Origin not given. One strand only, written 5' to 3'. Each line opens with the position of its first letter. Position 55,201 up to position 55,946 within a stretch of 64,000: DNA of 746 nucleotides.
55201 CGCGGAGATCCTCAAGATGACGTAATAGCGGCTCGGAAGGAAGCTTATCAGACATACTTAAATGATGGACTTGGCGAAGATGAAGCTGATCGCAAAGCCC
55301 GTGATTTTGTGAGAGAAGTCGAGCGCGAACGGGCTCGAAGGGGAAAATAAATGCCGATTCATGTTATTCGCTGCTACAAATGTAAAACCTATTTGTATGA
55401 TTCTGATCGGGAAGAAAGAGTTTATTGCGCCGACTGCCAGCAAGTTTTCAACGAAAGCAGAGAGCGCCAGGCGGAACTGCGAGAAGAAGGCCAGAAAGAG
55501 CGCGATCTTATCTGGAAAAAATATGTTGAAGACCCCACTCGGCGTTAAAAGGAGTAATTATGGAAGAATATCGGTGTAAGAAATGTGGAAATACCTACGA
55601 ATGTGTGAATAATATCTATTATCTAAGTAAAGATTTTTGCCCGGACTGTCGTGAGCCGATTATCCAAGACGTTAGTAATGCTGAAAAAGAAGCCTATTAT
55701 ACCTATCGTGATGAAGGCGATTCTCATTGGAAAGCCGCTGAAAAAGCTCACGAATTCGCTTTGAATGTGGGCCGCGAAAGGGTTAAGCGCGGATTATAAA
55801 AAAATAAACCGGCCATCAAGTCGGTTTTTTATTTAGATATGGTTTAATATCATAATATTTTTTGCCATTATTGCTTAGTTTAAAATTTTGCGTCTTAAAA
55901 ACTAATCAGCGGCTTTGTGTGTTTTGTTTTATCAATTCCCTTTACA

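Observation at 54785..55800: Tandem array of alternating subtype a/b small CxxC...CxxC zinc-ribbon proteins, with additional copies at 47978 and 53594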

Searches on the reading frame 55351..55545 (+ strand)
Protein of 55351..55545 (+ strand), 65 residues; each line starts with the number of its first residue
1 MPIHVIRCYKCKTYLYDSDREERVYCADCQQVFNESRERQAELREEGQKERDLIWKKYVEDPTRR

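Call 8: search_protein_families(library=pfam, proteins=[window:55351-55545:+], max_evalue=10)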
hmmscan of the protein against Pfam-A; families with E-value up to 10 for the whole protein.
window:55351-55545:+ (65 aa): 10 families
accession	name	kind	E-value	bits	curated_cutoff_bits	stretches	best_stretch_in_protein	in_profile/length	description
PF22332.1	TAZ1_RBM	-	0.0039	17.3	27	1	24-39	10-25/34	RAP1 binding motif of TAZ1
PF19134.6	DUF5817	-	0.0084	16.5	31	1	4-41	2-39/57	Domain of unknown function (DUF5817)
PF13719.11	Zn_ribbon_5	-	0.016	15.4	29.3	1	6-33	3-35/37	zinc-ribbon domain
PF08772.16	Zn_ribbon_NOB1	-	0.037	14.6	24.9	1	4-31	7-31/72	Nin one binding (NOB1) Zn-ribbon like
PF13717.11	Zn_ribbon_4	-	0.045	14.1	30.3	1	23-34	25-36/36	zinc-ribbon domain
PF23546.1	Zn_ribbon_TOP3B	-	0.083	13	27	1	7-34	8-36/40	DNA topoisomerase 3-beta zinc ribbon domain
PF18439.7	zf_UBZ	-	0.1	12.8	25.6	1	23-40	2-18/32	Ubiquitin-Binding Zinc Finger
PF22289.1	DmmA-like_C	-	0.11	12.9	27.4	2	23-38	1-16/44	Dimethylamine monooxygenase subunit DmmA-like, C-terminal domain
PF06677.18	Auto_anti-p27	-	0.17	12.5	24.1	1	8-30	18-40/40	Sjogren's syndrome/scleroderma autoantigen 1 (Autoantigen p27)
PF23103.1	Zf-C2H2_ZNF451_5th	-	0.17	12.1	27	1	23-34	4-15/35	Fifth Zinc fingers C2H2 type, ZNF451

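Call 18: search_protein_families(library=phrogs, proteins=[window:55351-55545:+], max_evalue=0.1)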
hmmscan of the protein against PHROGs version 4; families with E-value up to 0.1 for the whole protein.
window:55351-55545:+ (65 aa): 4 families
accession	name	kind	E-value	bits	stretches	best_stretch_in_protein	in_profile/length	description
phrog_23116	-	unknown function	0.027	15.8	1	11-46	23-58/123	-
phrog_8344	-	unknown function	0.047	14.5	0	6-36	45-75/127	-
phrog_15412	-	unknown function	0.053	14.7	1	7-46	3-42/159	-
phrog_21031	-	unknown function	0.054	14.3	1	23-34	17-28/33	-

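Call 19: search_protein_families(library=ncbifam, proteins=[window:55351-55545:+], max_evalue=0.1)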
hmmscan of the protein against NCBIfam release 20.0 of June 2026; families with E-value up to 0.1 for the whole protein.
window:55351-55545:+ (65 aa): 4 families
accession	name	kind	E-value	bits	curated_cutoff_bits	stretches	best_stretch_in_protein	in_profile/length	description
NF049958.1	Cas10_III-i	exception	0.002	17.6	175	1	7-44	47-85/295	type III-I CRISPR-associated protein Cas10i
TIGR02098.1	MJ0042_CXXC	domain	0.007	16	20.9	0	23-34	25-36/38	MJ0042-type zinc finger domain-containing protein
NF034126.3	PRK09521.1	equivalog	0.023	14.5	90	1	7-32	146-169/180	exosome complex RNA-binding protein Csl4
NF001646.0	PRK00420.1-3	equivalog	0.026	14.8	117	1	7-49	22-64/117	hypothetical protein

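Call 34: find_homologous_proteins(query=A5, max_evalue=0.01)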
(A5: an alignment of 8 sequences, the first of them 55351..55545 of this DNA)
Query A5 (8 sequences) (65 aa, profile of the alignment): 6 proteins with E <= 0.01 among 2342 candidates.
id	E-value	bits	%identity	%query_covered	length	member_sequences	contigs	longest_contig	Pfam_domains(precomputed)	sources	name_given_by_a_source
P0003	4.9e-25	105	100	100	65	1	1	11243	-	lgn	-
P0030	1.5e-21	94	38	88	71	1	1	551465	-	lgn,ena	-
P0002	2.3e-21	93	46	40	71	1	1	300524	-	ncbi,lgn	-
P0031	1.0e-20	91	40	95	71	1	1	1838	-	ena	-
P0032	3.5e-18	83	44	95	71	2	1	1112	-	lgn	-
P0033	4.5e-15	73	52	94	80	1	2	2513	-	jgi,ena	-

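Call 36: find_encoding_contigs(protein=P0033, flank=5000, max_places=3)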
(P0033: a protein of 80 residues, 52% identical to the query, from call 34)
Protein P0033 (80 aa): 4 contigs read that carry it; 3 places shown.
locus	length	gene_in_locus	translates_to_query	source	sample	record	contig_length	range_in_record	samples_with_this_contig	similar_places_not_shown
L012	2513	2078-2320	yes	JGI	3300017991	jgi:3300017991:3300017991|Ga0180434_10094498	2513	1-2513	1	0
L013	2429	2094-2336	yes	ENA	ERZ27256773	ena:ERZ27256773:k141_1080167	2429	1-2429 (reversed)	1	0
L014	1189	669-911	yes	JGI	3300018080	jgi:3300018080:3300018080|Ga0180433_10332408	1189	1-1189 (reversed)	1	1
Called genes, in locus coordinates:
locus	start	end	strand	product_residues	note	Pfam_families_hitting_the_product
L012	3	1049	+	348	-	?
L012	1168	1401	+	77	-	-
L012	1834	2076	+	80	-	-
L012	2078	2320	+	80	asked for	-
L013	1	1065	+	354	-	?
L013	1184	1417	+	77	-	-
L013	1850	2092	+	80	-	-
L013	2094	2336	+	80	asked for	-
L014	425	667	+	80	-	-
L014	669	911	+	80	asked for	-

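Call 37: find_encoding_contigs(protein=P0032, flank=5000, max_places=3)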
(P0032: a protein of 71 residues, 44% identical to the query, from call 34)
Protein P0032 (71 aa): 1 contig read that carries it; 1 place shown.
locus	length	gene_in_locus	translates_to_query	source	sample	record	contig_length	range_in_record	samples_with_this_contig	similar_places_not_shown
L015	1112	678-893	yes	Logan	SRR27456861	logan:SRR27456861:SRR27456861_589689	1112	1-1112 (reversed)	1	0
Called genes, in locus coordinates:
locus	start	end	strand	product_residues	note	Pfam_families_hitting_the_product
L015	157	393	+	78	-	-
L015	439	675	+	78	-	-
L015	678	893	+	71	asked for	-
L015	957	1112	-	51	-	?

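Call 46: find_related_loci(query=A7, collection=viral_contigs, flank=6000)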
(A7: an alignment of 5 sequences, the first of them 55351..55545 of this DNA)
Query A7 (65 aa) in viral_contigs; peptide patterns used: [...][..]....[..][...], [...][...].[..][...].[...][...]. (x = any residue, [..] = any of these).
31 stretches matched a pattern, but none encodes a relative of the query by tblastn (E <= 1e-3).

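Call 48: find_related_loci(query=A7, collection=genome_contigs, flank=8000)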
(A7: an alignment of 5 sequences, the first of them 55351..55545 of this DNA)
Query A7 (65 aa) in genome_contigs; peptide patterns used: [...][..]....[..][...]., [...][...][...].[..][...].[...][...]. (x = any residue, [..] = any of these).
24 stretches matched a pattern, but none encodes a relative of the query by tblastn (E <= 1e-3).

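Call 64: search_solved_structures(query=A5, max_evalue=10, show_alignments=2)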
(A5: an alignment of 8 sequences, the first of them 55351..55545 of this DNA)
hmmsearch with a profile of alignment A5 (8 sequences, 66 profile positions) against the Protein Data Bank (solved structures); distinct sequences matched with E-value up to 10: 36.
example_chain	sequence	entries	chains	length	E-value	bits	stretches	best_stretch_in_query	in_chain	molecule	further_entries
6zym_u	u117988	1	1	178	0.0005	23.2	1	5-58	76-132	Splicing factor YJU2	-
5it7_f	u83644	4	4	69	0.1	15.8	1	7-37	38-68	Ubiquitin-40S ribosomal protein S27a | Ribosomal protein eS31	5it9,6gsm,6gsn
4v4n_Ae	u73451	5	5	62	0.12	15.5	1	4-52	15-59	50S ribosomal protein L37E | Large ribosomal subunit protein eL37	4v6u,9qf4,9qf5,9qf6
5yzg_Y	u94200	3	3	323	0.19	15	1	5-57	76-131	Coiled-coil domain-containing protein 94 | Splicing factor YJU2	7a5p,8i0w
1ctl_A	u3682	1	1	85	0.19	14.9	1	6-32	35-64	AVIAN CYSTEINE RICH PROTEIN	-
9xtt_Y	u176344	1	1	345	0.21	14.8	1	5-57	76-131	Splicing factor YJU2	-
4bts_A9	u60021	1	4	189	0.25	14.6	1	8-55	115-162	40S RIBOSOMAL PROTEIN RPS31E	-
6gq1_AW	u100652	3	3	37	0.28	14.4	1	11-34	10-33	Ubiquitin-40S ribosomal protein S31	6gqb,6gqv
5mei_e1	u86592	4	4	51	0.39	13.9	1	11-34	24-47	Ubiquitin-40S ribosomal protein S31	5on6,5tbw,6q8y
3j80_f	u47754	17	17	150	0.41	13.9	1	8-36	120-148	eS31 | Ubiquitin-40S ribosomal protein S27a | Small ribosomal subunit protein eS31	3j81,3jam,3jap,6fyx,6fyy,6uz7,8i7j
5iw4_A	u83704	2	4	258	0.48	13.6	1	8-34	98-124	NADH pyrophosphatase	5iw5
5isy_A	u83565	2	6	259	0.49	13.6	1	8-34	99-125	NADH pyrophosphatase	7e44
7aoc_I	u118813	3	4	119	0.5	13.6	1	7-36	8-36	DNA-directed RNA polymerase I subunit RPA12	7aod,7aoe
1vk6_A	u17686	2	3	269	0.51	13.6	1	8-34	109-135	NADH pyrophosphatase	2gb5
2con_A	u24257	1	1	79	0.6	13.3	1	4-33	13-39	nin one binding protein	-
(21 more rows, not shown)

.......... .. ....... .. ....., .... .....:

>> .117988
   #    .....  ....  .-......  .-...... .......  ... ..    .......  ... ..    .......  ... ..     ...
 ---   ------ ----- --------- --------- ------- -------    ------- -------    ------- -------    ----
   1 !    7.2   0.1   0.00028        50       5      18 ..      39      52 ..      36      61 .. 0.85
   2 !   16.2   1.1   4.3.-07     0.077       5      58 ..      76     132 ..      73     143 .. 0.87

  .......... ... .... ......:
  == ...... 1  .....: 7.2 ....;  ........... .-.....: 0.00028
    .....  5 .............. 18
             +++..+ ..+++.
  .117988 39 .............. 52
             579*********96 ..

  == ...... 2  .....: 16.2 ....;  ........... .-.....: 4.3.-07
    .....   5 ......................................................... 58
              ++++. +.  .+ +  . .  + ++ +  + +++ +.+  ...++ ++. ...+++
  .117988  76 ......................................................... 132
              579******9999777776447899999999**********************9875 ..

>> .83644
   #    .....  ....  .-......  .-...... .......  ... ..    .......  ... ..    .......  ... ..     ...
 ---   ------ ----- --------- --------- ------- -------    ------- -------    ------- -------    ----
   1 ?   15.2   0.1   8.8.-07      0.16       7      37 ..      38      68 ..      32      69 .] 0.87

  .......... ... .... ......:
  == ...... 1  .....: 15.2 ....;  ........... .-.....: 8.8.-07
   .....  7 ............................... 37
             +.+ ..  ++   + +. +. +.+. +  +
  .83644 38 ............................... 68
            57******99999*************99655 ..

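Call 81: search_dna_similar(query=window:55351-55545:+, collection=phages, mode=protein, max_evalue=1, max_rows=10)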
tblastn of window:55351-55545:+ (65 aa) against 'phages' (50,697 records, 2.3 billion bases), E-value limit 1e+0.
No match.

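Call 84: search_protein_families(library=padloc, proteins=[window:55351-55545:+], max_evalue=0.01)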
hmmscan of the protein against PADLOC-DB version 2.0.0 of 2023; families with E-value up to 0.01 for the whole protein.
window:55351-55545:+ (65 aa): 0 families

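Call 92: search_protein_families(library=pfam, alignment_id=A11, max_evalue=0.1)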
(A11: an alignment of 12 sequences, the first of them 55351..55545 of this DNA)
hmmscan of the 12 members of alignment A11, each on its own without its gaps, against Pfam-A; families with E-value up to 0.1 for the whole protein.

A. member 1, window:55351-55545:+ (65 aa): 7 families
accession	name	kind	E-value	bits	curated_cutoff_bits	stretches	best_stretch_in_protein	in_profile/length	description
PF22332.1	TAZ1_RBM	-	0.0039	17.3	27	0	24-39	10-25/34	RAP1 binding motif of TAZ1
PF19134.6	DUF5817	-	0.0084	16.5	31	1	4-41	2-39/57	Domain of unknown function (DUF5817)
PF13719.11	Zn_ribbon_5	-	0.016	15.4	29.3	1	6-33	3-35/37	zinc-ribbon domain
PF08772.16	Zn_ribbon_NOB1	-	0.037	14.6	24.9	1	4-31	7-31/72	Nin one binding (NOB1) Zn-ribbon like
PF13717.11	Zn_ribbon_4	-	0.045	14.1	30.3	0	23-34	25-36/36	zinc-ribbon domain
PF23546.1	Zn_ribbon_TOP3B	-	0.083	13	27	1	7-34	8-36/40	DNA topoisomerase 3-beta zinc ribbon domain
PF18439.7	zf_UBZ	-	0.1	12.8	25.6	0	23-40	2-18/32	Ubiquitin-Binding Zinc Finger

B. families by the number of members that match (of 12 scanned): 27 families (the first 25 are shown)
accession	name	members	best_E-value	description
PF08772.16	Zn_ribbon_NOB1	4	0.0017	Nin one binding (NOB1) Zn-ribbon like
PF23546.1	Zn_ribbon_TOP3B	3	0.011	DNA topoisomerase 3-beta zinc ribbon domain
PF19134.6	DUF5817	2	0.0017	Domain of unknown function (DUF5817)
PF23145.1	Zf_2nd_IFT121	2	0.0019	IFT121, second zinc finger domain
PF09082.15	DUF1922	2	0.003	Domain of unknown function (DUF1922)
PF14260.11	zf-C4pol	2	0.0037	C4-type zinc-finger of DNA polymerase delta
PF09723.15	Zn_ribbon_8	2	0.0098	Zinc ribbon domain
PF18439.7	zf_UBZ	2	0.012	Ubiquitin-Binding Zinc Finger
PF24445.1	DUF7564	2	0.015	Family of unknown function (DUF7564)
PF24461.1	DUF7576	2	0.05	Family of unknown function (DUF7576)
PF22332.1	TAZ1_RBM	1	0.0039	RAP1 binding motif of TAZ1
PF14537.11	Cytochrom_c3_2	1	0.0078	Cytochrome c3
PF01599.25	Ribosomal_S27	1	0.0092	Ribosomal protein S27a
PF17026.10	zf-RRPl_C4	1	0.01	Putative ribonucleoprotein zinc-finger pf C4 type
PF21039.3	CEP104_ZnF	1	0.014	Centrosomal protein CEP104, ZnF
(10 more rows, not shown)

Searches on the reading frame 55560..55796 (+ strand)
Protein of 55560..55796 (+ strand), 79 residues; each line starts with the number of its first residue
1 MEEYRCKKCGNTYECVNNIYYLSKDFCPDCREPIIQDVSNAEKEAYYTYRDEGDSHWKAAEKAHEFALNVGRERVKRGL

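Call 8: search_protein_families(library=pfam, proteins=[window:55560-55796:+], max_evalue=10)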
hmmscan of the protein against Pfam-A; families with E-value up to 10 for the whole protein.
window:55560-55796:+ (79 aa): 12 families
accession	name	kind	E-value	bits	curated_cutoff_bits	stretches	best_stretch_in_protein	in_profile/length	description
PF09723.15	Zn_ribbon_8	-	0.00035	21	34.4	1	3-32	5-34/41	Zinc ribbon domain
PF08772.16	Zn_ribbon_NOB1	-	0.036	14.6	24.9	1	5-39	10-38/72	Nin one binding (NOB1) Zn-ribbon like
PF10083.14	DUF2321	-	0.037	14.1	24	1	6-66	8-69/157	Uncharacterized protein conserved in bacteria (DUF2321)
PF01155.25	HypA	-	0.078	13.4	28.9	1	4-36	71-98/112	Hydrogenase/urease nickel incorporation, metallochaperone, hypA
PF13920.12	zf-C3HC4_3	-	0.085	13.1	27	1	7-35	18-47/49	Zinc finger, C3HC4 type (RING finger)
PF05191.20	ADK_lid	-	0.11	12.8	26.6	1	6-36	4-33/36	Adenylate kinase, active site lid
PF23783.1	Zn_ribbon_TiaS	-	0.27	11.4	27.3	1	4-12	20-28/41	TiaS C-terminal zinc ribbon domain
PF06397.17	Desulfoferrod_N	-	0.29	11.3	23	1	1-17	4-20/36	Desulfoferrodoxin, N-terminal domain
PF14311.12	DUF4379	-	0.75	10.5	24.5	1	5-32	29-55/56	Probable Treble clef zinc finger domain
PF18439.7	zf_UBZ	-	1.4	9.1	25.6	1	25-37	3-15/32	Ubiquitin-Binding Zinc Finger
PF18073.7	Zn_ribbon_LapB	-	3.2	8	25.7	1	4-13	1-10/28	Rubredoxin metal binding domain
PF06827.20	zf-FPG_IleRS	-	6.2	7.2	21.3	0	6-17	4-15/30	Zinc finger found in FPG and IleRS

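Call 18: search_protein_families(library=phrogs, proteins=[window:55560-55796:+], max_evalue=0.1)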
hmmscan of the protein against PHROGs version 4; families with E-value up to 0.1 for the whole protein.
window:55560-55796:+ (79 aa): 4 families
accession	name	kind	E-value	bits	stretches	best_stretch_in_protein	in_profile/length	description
phrog_5104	-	unknown function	0.0029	18.2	1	3-59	55-116/228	-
phrog_4852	-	unknown function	0.007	17.1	1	2-48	12-53/194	-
phrog_6586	-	unknown function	0.015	16.2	1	4-44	4-37/129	-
phrog_6107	-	unknown function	0.058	14.3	1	1-36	1-34/58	-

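Call 19: search_protein_families(library=ncbifam, proteins=[window:55560-55796:+], max_evalue=0.1)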
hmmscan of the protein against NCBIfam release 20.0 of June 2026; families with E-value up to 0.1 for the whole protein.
window:55560-55796:+ (79 aa): 2 families
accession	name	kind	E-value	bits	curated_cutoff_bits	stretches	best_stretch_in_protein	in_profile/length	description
TIGR02605.1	CxxC_CxxC_SSSS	subfamily_domain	0.00032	20.7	31.3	1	3-34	5-36/52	FmdB family zinc ribbon protein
NF009143.0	PRK12495.1-4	equivalog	0.05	13.7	372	1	6-55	45-81/244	hypothetical protein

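Call 84: search_protein_families(library=padloc, proteins=[window:55560-55796:+], max_evalue=0.01)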
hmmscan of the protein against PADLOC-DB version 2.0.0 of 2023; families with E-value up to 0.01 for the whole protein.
window:55560-55796:+ (79 aa): 0 families
